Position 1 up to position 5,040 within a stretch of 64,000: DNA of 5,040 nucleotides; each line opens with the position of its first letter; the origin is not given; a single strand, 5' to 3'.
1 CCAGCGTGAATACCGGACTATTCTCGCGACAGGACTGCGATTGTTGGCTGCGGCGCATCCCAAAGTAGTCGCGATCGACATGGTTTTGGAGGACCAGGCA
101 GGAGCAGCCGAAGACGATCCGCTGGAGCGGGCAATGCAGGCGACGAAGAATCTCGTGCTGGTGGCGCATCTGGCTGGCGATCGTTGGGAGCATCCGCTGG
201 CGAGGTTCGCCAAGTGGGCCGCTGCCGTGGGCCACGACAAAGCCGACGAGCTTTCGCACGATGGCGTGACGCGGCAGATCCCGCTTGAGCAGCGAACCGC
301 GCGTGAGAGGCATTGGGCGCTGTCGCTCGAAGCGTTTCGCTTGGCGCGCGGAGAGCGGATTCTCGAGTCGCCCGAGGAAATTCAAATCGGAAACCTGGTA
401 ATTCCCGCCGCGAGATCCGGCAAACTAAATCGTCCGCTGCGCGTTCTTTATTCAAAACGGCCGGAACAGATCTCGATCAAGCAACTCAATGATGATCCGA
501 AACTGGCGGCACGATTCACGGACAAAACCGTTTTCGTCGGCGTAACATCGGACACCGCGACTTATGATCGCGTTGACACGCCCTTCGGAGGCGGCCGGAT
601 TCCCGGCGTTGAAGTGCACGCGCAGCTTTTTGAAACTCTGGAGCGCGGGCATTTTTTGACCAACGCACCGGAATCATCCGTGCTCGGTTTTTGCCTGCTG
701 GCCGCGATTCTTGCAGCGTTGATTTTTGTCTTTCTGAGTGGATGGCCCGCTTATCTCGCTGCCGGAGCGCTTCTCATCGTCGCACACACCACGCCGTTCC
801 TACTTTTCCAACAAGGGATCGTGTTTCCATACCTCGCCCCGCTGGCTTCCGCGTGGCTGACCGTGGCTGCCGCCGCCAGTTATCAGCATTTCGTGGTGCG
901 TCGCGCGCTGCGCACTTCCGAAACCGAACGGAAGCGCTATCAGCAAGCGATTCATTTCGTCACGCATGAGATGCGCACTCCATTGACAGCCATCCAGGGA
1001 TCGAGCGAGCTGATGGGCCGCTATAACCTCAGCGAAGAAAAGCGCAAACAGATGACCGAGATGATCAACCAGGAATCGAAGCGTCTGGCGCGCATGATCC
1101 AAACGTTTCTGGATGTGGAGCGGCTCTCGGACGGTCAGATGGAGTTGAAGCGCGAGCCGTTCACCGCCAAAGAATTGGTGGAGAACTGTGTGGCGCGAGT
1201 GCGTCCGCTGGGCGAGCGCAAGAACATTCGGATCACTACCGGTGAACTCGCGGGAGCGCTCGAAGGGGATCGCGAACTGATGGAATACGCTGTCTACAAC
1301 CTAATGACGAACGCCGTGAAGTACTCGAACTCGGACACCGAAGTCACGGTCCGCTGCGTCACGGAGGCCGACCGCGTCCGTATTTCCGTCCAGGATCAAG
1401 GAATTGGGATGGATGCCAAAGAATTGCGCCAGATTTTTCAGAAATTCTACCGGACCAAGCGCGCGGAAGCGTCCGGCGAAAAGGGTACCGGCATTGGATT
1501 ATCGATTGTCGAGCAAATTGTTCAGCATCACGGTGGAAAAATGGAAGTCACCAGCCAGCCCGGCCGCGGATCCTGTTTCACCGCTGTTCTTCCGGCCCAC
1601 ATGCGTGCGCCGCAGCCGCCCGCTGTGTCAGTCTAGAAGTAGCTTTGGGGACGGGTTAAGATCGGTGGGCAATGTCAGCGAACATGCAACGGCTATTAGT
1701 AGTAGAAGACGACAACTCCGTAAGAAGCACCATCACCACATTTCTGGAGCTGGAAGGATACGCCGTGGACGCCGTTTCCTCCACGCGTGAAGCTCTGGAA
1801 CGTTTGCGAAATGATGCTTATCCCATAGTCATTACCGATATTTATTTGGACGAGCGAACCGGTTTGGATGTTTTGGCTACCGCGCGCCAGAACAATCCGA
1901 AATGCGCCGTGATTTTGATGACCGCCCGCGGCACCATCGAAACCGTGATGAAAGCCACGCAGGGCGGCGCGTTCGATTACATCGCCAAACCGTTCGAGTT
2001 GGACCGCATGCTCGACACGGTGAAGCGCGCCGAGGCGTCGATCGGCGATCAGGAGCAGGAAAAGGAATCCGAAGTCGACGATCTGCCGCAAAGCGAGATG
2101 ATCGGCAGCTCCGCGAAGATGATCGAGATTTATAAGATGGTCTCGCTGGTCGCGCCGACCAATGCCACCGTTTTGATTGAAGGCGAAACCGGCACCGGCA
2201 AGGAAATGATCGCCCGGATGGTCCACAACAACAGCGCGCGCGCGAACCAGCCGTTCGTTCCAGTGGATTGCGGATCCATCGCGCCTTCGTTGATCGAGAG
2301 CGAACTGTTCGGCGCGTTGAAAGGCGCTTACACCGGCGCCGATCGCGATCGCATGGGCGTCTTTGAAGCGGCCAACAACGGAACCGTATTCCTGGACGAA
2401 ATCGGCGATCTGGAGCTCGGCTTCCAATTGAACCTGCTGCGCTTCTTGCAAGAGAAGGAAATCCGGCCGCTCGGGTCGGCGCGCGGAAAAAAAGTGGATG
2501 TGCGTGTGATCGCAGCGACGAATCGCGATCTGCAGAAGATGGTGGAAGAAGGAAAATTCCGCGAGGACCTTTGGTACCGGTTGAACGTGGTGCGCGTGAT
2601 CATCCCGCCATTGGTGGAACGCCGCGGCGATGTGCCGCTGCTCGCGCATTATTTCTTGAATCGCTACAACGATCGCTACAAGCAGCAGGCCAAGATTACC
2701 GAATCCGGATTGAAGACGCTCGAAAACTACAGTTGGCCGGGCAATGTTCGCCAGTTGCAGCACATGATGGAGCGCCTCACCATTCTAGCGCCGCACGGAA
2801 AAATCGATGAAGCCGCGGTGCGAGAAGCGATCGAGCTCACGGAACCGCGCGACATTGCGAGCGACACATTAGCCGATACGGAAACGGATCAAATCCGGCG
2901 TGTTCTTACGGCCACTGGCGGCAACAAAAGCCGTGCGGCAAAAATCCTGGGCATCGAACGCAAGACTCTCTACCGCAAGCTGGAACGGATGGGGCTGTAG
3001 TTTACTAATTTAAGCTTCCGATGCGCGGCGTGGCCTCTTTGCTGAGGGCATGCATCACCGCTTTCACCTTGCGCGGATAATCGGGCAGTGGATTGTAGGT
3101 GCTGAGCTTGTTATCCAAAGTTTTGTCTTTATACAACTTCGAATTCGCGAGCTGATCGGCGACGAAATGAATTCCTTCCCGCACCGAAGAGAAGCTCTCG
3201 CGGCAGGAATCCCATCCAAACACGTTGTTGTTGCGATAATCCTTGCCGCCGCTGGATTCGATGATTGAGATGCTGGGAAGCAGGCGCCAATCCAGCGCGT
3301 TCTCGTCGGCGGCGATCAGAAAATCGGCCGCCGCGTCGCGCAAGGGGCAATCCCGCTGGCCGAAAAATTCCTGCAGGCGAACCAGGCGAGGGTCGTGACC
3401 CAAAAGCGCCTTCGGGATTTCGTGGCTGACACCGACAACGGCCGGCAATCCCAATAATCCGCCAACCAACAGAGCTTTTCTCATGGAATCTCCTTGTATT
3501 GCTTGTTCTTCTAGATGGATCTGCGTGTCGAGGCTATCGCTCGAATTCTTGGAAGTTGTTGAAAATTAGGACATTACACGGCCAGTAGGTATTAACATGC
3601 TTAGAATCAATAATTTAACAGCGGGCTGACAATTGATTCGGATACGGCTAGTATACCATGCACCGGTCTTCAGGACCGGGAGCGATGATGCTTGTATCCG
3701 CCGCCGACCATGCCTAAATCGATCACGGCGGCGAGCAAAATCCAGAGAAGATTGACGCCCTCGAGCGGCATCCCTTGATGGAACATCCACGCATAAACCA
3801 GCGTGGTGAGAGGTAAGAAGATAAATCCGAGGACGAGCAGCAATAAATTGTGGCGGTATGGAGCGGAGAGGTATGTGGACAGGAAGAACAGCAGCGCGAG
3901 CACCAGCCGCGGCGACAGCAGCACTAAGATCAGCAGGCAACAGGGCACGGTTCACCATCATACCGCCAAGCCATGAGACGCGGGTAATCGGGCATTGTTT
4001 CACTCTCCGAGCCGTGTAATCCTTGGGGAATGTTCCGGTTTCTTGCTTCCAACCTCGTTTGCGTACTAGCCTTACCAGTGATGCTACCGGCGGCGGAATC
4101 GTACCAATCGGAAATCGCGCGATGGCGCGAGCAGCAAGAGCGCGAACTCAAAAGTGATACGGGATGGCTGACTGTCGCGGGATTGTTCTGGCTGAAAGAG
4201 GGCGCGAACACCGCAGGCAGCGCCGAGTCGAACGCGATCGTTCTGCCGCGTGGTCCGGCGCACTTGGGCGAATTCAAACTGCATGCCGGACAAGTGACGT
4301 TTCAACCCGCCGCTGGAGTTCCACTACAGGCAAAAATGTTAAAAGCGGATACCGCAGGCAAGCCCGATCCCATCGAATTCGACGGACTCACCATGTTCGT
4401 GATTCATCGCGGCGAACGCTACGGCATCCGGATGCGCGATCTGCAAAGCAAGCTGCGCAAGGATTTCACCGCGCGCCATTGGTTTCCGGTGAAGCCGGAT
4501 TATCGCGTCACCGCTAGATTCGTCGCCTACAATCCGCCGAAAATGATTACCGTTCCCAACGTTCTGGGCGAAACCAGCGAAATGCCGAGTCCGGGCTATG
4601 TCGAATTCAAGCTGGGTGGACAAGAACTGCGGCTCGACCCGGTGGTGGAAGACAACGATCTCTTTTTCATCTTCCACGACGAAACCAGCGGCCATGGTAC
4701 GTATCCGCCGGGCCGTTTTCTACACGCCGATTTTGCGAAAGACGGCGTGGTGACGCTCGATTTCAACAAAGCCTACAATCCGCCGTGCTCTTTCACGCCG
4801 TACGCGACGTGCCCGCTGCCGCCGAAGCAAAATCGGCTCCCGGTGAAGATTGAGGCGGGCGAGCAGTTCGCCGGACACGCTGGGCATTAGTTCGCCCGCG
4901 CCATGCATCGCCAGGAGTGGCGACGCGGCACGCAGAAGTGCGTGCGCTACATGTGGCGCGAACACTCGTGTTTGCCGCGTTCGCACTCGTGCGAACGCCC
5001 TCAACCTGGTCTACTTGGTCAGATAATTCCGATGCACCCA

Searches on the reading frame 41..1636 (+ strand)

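Call 83: search_protein_families(library=pfam, proteins=[window:41-1636:+], max_evalue=0.0001)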
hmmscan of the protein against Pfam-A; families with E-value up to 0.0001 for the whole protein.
window:41-1636:+ (531 aa): 5 families
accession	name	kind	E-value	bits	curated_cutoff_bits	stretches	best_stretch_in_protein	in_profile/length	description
PF02518.31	HATPase_c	-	1.1e-29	103.5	26.4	1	409-519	1-109/111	Histidine kinase-, DNA gyrase B-, and HSP90-like ATPase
PF05226.16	CHASE2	-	3.7e-24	86.1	26.3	1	2-227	64-256/257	CHASE2 domain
PF00512.31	HisKA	-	1.1e-14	54.7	26.9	1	302-364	4-65/66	His Kinase A (phospho-acceptor) domain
PF13581.12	HATPase_c_2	-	1.9e-07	31.6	27.4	1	405-497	23-112/127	Histidine kinase-like ATPase domain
PF13589.12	HATPase_c_3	-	7.5e-06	26.5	25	1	414-487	3-79/137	Histidine kinase-, DNA gyrase B-, and HSP90-like ATPase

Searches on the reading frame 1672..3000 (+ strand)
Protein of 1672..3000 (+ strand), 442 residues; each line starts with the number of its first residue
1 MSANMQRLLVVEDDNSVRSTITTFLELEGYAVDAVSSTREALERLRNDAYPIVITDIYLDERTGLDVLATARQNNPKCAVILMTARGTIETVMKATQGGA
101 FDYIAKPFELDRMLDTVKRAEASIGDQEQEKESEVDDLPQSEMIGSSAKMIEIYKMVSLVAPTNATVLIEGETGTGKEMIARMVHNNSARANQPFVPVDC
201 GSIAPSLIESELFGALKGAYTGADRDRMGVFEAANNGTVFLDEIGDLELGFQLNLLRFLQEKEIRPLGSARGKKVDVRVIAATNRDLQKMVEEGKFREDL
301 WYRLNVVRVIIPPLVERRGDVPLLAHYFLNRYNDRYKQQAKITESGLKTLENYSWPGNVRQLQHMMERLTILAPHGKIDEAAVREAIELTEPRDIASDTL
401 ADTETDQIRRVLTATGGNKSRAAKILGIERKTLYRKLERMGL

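Call 83: search_protein_families(library=pfam, proteins=[window:1672-3000:+], max_evalue=0.0001)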
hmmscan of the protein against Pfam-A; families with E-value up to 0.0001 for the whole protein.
window:1672-3000:+ (442 aa): 7 families
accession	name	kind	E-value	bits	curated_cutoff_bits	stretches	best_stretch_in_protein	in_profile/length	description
PF00158.32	Sigma54_activat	-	1.2e-68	230.5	20.2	1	143-309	1-167/168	Sigma-54 interaction domain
PF00072.30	Response_reg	-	1.8e-26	92.9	30.2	1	9-117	2-110/111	Response regulator receiver domain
PF25601.1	AAA_lid_14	-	2.6e-22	78.9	27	1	316-393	2-80/87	AAA+ ATPase lid domain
PF14532.12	Sigma54_activ_2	-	2.2e-21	77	25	1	144-314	1-138/138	Sigma-54 interaction domain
PF02954.25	HTH_8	-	2.9e-14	53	22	1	399-439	1-41/42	Bacterial regulatory protein, Fis family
PF00004.35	AAA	-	2.3e-05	25.3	21.2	0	167-288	1-112/131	ATPase family associated with various cellular activities (AAA)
PF07728.20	AAA_5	-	8.8e-05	23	22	0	167-286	2-124/139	AAA domain (dynein-related subfamily)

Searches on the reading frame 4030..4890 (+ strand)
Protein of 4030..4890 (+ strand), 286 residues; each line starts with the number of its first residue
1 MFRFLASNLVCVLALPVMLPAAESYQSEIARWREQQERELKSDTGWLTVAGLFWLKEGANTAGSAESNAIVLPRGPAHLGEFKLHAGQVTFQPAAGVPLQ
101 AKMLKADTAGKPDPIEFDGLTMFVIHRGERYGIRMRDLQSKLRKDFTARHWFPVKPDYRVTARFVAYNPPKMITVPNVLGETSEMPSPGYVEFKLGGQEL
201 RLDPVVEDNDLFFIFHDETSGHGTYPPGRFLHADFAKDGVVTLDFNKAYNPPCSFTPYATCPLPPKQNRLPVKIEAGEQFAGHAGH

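Call 83: search_protein_families(library=pfam, proteins=[window:4030-4890:+], max_evalue=0.0001)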
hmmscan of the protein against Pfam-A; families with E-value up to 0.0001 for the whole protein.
window:4030-4890:+ (286 aa): 1 family
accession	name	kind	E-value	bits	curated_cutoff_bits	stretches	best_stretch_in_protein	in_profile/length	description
PF07920.16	DUF1684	-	4.6e-43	147.3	25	1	145-279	2-139/139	Protein of unknown function (DUF1684)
